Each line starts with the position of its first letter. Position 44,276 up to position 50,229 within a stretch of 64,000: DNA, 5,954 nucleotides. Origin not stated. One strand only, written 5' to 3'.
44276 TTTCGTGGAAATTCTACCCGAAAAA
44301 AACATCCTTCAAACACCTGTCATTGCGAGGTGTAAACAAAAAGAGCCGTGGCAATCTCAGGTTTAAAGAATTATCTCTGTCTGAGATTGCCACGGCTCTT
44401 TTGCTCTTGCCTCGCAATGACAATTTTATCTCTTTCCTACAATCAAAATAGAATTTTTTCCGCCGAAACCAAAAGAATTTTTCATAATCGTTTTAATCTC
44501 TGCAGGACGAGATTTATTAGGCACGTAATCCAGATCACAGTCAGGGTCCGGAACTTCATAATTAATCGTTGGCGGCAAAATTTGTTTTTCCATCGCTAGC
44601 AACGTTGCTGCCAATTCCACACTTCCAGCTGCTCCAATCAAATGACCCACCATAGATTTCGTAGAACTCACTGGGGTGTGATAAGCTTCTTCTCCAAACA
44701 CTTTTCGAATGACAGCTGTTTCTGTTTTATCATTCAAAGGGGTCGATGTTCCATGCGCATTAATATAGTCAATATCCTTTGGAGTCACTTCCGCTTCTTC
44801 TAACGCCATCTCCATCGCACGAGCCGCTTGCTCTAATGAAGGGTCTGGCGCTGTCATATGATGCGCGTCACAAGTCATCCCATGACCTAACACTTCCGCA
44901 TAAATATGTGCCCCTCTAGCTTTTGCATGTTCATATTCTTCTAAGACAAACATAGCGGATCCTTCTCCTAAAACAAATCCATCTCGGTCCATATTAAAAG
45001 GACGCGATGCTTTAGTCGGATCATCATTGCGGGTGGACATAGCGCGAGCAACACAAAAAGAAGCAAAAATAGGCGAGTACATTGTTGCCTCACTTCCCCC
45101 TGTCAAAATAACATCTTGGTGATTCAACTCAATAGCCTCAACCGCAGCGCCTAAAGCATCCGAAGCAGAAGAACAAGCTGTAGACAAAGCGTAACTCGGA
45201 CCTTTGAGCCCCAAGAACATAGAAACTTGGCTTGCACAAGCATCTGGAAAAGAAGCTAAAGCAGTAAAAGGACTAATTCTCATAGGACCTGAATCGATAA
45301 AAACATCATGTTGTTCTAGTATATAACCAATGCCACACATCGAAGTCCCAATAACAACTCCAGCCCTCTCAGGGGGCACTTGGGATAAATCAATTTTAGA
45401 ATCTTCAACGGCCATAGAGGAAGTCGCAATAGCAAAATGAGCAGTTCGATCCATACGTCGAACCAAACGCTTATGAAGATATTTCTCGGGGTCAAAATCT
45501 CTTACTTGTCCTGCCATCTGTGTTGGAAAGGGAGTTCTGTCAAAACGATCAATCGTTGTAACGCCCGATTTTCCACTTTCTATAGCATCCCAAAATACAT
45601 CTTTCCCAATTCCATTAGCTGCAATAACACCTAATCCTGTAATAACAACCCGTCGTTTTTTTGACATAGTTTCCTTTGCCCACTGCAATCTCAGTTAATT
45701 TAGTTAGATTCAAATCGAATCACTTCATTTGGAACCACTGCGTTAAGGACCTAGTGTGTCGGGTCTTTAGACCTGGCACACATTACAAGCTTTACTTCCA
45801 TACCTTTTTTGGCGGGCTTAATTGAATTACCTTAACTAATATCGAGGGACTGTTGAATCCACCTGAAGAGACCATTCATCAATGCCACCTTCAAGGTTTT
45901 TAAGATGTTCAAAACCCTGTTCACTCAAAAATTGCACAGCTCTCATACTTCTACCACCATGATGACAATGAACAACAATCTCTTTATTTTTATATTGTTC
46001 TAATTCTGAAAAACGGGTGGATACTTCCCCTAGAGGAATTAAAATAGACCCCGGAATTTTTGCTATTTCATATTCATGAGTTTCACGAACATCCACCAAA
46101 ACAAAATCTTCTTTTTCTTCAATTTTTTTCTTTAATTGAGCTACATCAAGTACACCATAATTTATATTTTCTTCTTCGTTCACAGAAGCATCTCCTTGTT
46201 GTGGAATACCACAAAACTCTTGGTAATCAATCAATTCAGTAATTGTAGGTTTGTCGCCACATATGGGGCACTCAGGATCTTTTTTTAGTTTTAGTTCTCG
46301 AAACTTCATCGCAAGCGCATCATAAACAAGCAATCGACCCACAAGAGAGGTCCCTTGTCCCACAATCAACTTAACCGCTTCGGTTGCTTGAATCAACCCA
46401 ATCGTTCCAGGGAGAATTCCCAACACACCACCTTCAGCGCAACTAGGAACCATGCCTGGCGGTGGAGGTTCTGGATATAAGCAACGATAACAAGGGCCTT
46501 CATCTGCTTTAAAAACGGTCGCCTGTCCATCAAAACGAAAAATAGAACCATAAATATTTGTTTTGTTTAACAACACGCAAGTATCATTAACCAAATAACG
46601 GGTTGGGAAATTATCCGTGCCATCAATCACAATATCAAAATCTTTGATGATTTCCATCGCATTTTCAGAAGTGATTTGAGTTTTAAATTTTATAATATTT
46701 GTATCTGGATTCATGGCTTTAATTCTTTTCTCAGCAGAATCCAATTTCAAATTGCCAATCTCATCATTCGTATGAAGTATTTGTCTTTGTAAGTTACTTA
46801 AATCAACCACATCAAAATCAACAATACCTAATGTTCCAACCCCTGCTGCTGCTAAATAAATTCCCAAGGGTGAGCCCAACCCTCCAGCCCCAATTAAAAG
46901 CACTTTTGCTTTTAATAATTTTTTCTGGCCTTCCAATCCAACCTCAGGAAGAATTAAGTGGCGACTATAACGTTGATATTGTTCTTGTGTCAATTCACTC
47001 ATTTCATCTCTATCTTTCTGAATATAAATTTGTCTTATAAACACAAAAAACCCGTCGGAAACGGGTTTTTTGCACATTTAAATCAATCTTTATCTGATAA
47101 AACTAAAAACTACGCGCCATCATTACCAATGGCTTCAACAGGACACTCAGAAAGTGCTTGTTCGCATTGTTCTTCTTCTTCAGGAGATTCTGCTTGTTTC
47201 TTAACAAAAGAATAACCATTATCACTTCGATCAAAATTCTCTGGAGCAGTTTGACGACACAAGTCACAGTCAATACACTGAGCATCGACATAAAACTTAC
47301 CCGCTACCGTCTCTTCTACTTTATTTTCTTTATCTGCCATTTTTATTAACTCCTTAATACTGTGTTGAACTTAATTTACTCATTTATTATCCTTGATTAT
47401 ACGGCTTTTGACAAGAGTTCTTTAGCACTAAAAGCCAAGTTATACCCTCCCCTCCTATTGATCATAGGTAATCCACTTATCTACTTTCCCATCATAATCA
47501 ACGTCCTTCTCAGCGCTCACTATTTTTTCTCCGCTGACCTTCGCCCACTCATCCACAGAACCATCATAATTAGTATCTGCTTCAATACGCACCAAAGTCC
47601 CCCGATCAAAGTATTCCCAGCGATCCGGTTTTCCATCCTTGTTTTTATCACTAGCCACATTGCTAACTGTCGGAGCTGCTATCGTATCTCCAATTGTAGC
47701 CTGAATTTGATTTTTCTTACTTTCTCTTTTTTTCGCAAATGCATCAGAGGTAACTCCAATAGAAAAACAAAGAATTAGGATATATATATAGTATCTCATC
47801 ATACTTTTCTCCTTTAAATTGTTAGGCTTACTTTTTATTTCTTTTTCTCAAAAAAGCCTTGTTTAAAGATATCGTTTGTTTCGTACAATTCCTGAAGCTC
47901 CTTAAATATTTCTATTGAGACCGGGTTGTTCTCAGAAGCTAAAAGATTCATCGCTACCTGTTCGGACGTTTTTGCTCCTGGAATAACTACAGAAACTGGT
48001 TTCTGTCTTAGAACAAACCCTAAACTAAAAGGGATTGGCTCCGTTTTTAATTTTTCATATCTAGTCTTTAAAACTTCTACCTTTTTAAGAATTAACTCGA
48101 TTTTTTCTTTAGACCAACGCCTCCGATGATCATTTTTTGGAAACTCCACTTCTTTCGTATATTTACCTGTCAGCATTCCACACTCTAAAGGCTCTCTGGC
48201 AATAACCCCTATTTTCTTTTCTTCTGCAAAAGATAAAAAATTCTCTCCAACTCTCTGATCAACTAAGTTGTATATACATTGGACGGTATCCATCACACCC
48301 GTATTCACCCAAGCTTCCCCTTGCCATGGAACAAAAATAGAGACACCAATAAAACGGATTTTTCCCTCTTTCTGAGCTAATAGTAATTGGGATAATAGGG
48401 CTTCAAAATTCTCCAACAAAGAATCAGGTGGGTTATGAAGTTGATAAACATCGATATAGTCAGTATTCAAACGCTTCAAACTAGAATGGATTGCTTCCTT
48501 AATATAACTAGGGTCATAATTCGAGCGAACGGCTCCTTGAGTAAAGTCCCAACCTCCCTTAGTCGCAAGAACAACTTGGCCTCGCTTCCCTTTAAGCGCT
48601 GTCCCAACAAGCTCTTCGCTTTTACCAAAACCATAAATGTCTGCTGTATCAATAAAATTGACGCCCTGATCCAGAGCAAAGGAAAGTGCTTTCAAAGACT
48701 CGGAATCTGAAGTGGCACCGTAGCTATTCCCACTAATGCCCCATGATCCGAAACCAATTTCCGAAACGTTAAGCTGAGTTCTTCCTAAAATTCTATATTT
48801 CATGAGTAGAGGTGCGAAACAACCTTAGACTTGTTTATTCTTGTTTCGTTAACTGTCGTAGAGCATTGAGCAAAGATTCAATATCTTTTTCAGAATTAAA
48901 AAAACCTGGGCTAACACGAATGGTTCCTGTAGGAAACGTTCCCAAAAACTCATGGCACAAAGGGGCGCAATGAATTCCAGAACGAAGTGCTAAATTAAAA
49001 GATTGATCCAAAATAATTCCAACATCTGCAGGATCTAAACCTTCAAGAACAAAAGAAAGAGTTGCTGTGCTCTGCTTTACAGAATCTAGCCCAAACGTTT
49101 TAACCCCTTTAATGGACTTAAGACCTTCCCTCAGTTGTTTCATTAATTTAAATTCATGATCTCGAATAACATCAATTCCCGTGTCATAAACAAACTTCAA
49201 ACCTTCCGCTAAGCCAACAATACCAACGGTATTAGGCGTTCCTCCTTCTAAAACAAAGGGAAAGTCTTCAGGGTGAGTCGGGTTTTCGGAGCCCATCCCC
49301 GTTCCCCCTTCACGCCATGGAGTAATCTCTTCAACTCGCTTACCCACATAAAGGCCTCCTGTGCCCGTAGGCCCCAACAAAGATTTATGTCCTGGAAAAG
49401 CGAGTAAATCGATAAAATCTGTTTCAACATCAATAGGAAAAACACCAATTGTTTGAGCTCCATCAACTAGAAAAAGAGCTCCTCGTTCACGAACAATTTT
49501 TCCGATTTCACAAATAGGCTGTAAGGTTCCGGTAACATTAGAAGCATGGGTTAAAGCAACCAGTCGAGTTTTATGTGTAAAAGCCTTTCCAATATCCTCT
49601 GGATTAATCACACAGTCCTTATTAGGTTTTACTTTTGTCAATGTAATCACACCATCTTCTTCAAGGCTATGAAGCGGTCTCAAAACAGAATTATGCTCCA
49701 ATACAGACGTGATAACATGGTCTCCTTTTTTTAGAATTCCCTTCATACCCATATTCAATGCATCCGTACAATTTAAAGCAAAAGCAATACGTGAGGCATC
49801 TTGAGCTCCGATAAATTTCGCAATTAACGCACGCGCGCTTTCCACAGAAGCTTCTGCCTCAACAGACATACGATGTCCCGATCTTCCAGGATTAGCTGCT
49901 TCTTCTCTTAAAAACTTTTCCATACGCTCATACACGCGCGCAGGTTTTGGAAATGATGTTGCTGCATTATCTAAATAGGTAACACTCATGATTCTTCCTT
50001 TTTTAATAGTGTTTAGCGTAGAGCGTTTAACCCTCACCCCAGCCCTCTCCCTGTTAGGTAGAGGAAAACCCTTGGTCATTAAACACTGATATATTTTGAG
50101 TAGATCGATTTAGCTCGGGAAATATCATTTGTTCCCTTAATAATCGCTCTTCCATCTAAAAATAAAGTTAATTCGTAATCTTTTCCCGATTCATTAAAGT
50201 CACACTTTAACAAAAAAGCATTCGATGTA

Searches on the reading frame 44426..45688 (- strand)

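Call 4: search_protein_families(library=ncbifam, proteins=[window:44426-45688:-], max_evalue=0.00001)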
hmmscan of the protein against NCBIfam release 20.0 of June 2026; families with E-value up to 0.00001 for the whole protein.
window:44426-45688:- (420 aa): 20 families
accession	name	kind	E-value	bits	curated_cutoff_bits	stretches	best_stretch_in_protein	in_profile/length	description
TIGR03150.1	fabF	equivalog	1.1e-165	551.3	493.75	1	12-417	1-406/407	beta-ketoacyl-ACP synthase II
NF005589.0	PRK07314.1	subfamily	8.8e-162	538.5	387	1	10-419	2-411/413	beta-ketoacyl-ACP synthase II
NF004970.0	PRK06333.1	subfamily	2.9e-131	438.2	525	1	10-417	2-419/424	beta-ketoacyl-ACP synthase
NF006274.0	PRK08439.1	equivalog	2.4e-129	431.7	621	1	12-418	2-404/406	beta-ketoacyl-ACP synthase II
NF006434.0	PRK08722.1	equivalog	3.5e-122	408.2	759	1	10-418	2-412/414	beta-ketoacyl-ACP synthase II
NF005076.0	PRK06501.1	equivalog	1e-101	340.9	629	1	13-419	12-422/425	beta-ketoacyl-ACP synthase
NF006587.0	PRK09116.1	equivalog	3e-100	335.9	470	1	12-418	2-405/408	beta-ketoacyl-ACP synthase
NF005935.0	PRK07967.1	equivalog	1.5e-95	320.5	630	1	12-418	2-402/406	beta-ketoacyl-ACP synthase I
NF005916.1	PRK07910.1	equivalog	4.7e-92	309.1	560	1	6-419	6-417/418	KasA/KasB family beta-ketoacyl-ACP synthase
NF005490.0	PRK07103.1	equivalog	9.4e-80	268.7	445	1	11-418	3-411/414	polyketide beta-ketoacyl:acyl carrier protein synthase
NF006618.0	PRK09185.1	subfamily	4.9e-77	259.6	407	1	12-419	3-392/394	beta-ketoacyl-ACP synthase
NF004618.0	PRK05952.1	equivalog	3.6e-72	243.4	455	1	13-419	3-382/384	beta-ketoacyl-ACP synthase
NF058662.1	cispenta_AmcF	equivalog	2.6e-65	220.8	325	1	14-417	2-367/369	cispentacin biosynthesis acyltransferase subunit AmcF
NF040607.1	mycolic_Pks13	equivalog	3.4e-45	154.1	2100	1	61-415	166-521/1680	polyketide synthase Pks13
NF045894.1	PKS_plus_SDR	equivalog_domain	6.9e-44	149.9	1740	1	62-387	69-386/1515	type I polyketide synthase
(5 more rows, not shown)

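Call 5: search_protein_families(library=pfam, proteins=[window:44426-45688:-], max_evalue=0.001)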
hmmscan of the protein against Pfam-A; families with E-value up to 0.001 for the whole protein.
window:44426-45688:- (420 aa): 3 families
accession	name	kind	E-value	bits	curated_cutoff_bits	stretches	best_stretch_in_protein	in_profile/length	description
PF00109.32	ketoacyl-synt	-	2.3e-52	178.6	20.8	1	12-255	2-252/252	Beta-ketoacyl synthase, N-terminal domain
PF02801.28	Ketoacyl-synt_C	-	1.6e-42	144.7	20.8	1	263-378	1-119/119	Beta-ketoacyl synthase, C-terminal domain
PF00108.29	Thiolase_N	-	0.00015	21.7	26.4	0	153-202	64-115/260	Thiolase, N-terminal domain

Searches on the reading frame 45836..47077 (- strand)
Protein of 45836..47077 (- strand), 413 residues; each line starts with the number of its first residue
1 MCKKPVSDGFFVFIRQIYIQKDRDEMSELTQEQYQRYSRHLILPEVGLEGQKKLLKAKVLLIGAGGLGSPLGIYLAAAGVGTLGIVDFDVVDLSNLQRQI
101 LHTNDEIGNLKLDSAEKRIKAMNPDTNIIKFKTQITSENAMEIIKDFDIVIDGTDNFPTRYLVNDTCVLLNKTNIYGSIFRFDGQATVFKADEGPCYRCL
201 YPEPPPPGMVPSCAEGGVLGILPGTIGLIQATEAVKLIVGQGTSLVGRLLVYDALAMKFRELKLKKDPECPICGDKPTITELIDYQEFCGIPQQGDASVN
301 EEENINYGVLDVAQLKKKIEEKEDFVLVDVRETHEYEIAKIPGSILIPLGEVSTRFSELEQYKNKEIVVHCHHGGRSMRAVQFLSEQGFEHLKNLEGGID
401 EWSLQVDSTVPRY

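Call 4: search_protein_families(library=ncbifam, proteins=[window:45836-47077:-], max_evalue=0.00001)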
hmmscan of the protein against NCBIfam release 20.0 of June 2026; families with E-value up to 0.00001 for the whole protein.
window:45836-47077:- (413 aa): 28 families (the best 25 are shown)
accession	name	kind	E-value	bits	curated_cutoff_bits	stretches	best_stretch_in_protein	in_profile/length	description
NF005646.0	PRK07411.1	equivalog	3.1e-166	553.3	633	1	27-413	9-390/390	molybdopterin-synthase adenylyltransferase MoeB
NF006444.0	PRK08762.1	equivalog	3.2e-148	493.5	449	2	27-290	118-384/387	molybdopterin-synthase adenylyltransferase MoeB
NF005902.0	PRK07878.1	equivalog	4.3e-145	483.5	647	1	26-413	12-392/392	adenylyltransferase/sulfurtransferase MoeZ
NF047750.1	SAMPActivE1UbaA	equivalog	8e-107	356.6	450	1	28-292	4-268/270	SAMP-activating enzyme E1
NF004281.0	PRK05690.1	subfamily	3e-91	305.1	266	1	26-274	2-249/250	molybdopterin-synthase adenylyltransferase MoeB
NF004111.0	PRK05600.1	equivalog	7.8e-77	258.9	437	1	23-401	8-370/371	ThiF family adenylyltransferase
TIGR02356.1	adenyl_thiF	equivalog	3.3e-73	245.4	275.25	1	36-238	1-203/203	thiazole biosynthesis adenylyltransferase ThiF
TIGR02355.1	moeB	equivalog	2.5e-68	230.1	376.55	1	35-273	3-240/240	molybdopterin-synthase adenylyltransferase MoeB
NF009123.0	PRK12475.1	subfamily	1.3e-45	156.1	510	1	35-283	3-253/338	MoeB/ThiF family adenylyltransferase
NF006204.0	PRK08328.1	equivalog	3.3e-44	151.2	339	1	29-258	2-225/231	hypothetical protein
NF006395.0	PRK08644.1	equivalog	3.9e-29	101.8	159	1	48-170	22-143/215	sulfur carrier protein ThiS adenylyltransferase ThiF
TIGR02354.1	thiF_fam2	equivalog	1.3e-23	84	152.2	1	51-167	16-131/200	thiamine biosynthesis protein ThiF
NF006077.0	PRK08223.1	equivalog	1.7e-19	69.9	266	1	46-158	18-130/296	hypothetical protein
NF045521.1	rhoda_near_glyco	subfamily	5.3e-16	58.7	145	1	312-403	19-109/144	rhodanese homology domain-containing protein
NF011424.0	PRK14851.1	subfamily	6.1e-16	57.6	1170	1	36-157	25-144/679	hypothetical protein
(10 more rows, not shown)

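Call 5: search_protein_families(library=pfam, proteins=[window:45836-47077:-], max_evalue=0.001)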
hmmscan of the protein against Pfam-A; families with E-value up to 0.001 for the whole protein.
window:45836-47077:- (413 aa): 2 families
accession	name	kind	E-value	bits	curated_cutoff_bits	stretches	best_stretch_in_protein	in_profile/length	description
PF00899.27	ThiF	-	1.9e-81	273.1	28.1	1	37-271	1-237/238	ThiF family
PF00581.25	Rhodanese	-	2.5e-20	73.2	22.2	1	312-403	2-100/102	Rhodanese-like domain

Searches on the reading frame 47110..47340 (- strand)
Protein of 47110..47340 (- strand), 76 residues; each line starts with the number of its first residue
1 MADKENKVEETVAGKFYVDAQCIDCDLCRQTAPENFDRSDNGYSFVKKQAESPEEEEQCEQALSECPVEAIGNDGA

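Call 38: search_protein_families(library=ncbifam, proteins=[window:47110-47340:-], max_evalue=1e-8)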
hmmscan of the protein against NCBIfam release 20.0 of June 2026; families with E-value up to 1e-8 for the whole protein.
window:47110-47340:- (76 aa): 0 families

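Call 43: search_protein_families(library=pfam, proteins=[window:47110-47340:-], max_evalue=0.001)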
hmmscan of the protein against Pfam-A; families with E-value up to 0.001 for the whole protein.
window:47110-47340:- (76 aa): 2 families
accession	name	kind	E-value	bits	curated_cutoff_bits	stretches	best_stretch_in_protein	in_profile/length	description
PF13370.11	Fer4_13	-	2.6e-20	73.3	24.5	1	18-72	1-57/58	4Fe-4S single cluster domain of Ferredoxin I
PF13459.11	Fer4_15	-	5.2e-07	30.7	22.4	1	21-71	7-64/66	4Fe-4S single cluster domain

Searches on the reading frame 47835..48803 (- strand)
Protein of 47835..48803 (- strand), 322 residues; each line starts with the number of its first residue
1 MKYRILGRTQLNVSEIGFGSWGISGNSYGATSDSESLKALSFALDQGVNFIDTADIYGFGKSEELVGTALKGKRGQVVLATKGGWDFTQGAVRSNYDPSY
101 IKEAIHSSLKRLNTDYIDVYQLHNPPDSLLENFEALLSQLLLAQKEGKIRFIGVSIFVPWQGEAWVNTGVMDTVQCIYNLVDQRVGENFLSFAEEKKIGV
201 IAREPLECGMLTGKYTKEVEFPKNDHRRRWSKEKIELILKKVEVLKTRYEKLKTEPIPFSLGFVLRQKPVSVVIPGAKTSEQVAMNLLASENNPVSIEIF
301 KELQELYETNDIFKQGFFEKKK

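Call 4: search_protein_families(library=ncbifam, proteins=[window:47835-48803:-], max_evalue=0.00001)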
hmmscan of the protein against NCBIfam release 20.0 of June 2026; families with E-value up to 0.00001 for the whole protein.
window:47835-48803:- (322 aa): 7 families
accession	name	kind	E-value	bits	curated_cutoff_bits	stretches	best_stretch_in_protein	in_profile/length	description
NF049922.1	MethglyxlRedYdjG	equivalog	5.6e-43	147.2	550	1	1-291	1-306/326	NADH-dependent methylglyoxal reductase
TIGR01293.1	Kv_beta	subfamily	1.8e-24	86.4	365.4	1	1-289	1-300/319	voltage-dependent potassium channel subunit beta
NF007912.0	PRK10625.1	equivalog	4.1e-24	85.6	415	1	1-307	1-338/346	NADP(H)-dependent aldo-keto reductase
NF007695.0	PRK10376.1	subfamily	8.2e-20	71.1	280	1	10-188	14-197/290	oxidoreductase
NF007388.0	PRK09912.1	subfamily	1e-19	70.7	448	1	1-301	13-326/346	L-glyceraldehyde 3-phosphate reductase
NF008598.0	PRK11565.1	equivalog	1e-12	47.8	425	1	30-184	24-170/275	2,5-didehydrogluconate reductase DkgA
NF008377.0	PRK11172.1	equivalog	4.6e-10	39.2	327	1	36-158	18-132/267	2,5-didehydrogluconate reductase DkgB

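Call 5: search_protein_families(library=pfam, proteins=[window:47835-48803:-], max_evalue=0.001)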
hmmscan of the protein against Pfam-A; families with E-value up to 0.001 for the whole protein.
window:47835-48803:- (322 aa): 1 family
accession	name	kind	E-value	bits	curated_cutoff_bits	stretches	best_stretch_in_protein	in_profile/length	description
PF00248.27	Aldo_ket_red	-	5e-59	200.2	24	1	15-308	1-291/291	Aldo/keto reductase family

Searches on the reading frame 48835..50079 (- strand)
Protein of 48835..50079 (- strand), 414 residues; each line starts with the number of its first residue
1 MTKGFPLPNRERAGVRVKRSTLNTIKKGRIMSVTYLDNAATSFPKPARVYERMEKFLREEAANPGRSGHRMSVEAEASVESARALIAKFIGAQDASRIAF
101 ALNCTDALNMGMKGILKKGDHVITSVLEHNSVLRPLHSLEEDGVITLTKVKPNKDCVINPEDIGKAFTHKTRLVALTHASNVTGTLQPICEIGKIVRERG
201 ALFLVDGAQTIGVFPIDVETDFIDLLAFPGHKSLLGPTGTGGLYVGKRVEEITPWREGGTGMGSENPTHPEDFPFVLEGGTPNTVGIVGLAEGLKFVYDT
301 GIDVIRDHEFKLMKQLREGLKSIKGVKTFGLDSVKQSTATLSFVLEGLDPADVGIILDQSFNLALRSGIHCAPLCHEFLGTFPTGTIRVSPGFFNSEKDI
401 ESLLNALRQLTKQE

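Call 4: search_protein_families(library=ncbifam, proteins=[window:48835-50079:-], max_evalue=0.00001)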
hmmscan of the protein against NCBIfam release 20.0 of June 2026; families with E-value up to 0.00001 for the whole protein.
window:48835-50079:- (414 aa): 25 families
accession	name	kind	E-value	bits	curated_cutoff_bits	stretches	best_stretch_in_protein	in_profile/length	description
TIGR01977.1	am_tr_V_EF2568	hypoth_equivalog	9.8e-134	446.1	377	1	34-409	1-375/376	cysteine desulfurase family protein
NF040779.1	Sec_lyase_SclA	exception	2.3e-95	319.7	525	1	35-410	2-376/378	selenocysteine lyase SclA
TIGR01979.1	sufS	subfamily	7.2e-85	285.3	475.1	1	31-411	17-399/403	SufS family cysteine desulfurase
NF041166.1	f2_encap_cargo1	exception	1.2e-67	229.5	800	1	33-410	246-623/623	family 2A encapsulin nanocompartment cargo protein cysteine desulfurase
NF006791.0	PRK09295.1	equivalog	1.2e-58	199.1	661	1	32-412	23-403/406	cysteine desulfurase SufS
NF008126.0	PRK10874.1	equivalog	3.1e-58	197.8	607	1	33-409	20-394/401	cysteine desulfurase CsdA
TIGR03392.1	FeS_syn_CsdA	equivalog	1.7e-57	195.4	493.6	1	32-408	16-390/398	cysteine desulfurase CsdA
TIGR03235.1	DNA_S_dndA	equivalog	1.5e-49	169.2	480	1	35-362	1-317/353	cysteine desulfurase DndA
TIGR03402.1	FeS_nifS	equivalog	3.2e-49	167.7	530.75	1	35-412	2-371/379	cysteine desulfurase NifS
TIGR02006.1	IscS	equivalog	5.5e-49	167.2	643.2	1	34-343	5-301/402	IscS subfamily cysteine desulfurase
NF010611.0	PRK14012.1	equivalog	1.2e-46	159.5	548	1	34-330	7-293/406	IscS subfamily cysteine desulfurase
TIGR03403.1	nifS_epsilon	equivalog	1.7e-38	132.4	587.7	1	35-330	2-285/382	NifS family cysteine desulfurase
TIGR01976.1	am_tr_V_VC1184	hypoth_equivalog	5.4e-37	128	352.35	1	24-407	15-401/401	cysteine desulfurase-like protein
NF002806.0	PRK02948.1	subfamily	9.8e-29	100.5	304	1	34-250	2-217/381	IscS subfamily cysteine desulfurase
TIGR04343.1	egtE_PLP_lyase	equivalog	8.5e-16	57.7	400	1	35-407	16-368/370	ergothioneine biosynthesis PLP-dependent enzyme EgtE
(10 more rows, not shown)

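Call 5: search_protein_families(library=pfam, proteins=[window:48835-50079:-], max_evalue=0.001)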
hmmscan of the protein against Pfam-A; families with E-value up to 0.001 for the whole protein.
window:48835-50079:- (414 aa): 4 families
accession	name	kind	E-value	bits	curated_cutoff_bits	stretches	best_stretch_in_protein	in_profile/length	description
PF00266.25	Aminotran_5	-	6.8e-93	312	21.5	1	34-403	1-371/371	Aminotransferase class-V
PF01041.23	DegT_DnrJ_EryC1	-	3e-06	27.1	19.8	1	86-213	33-152/360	DegT/DnrJ/EryC1/StrS aminotransferase family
PF00155.27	Aminotran_1_2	-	1.9e-05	24.4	19.7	1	81-214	46-193/361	Aminotransferase class I and II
PF01053.26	Cys_Met_Meta_PP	-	7.4e-05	21.9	27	1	96-214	67-181/381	Cys/Met metabolism PLP-dependent enzyme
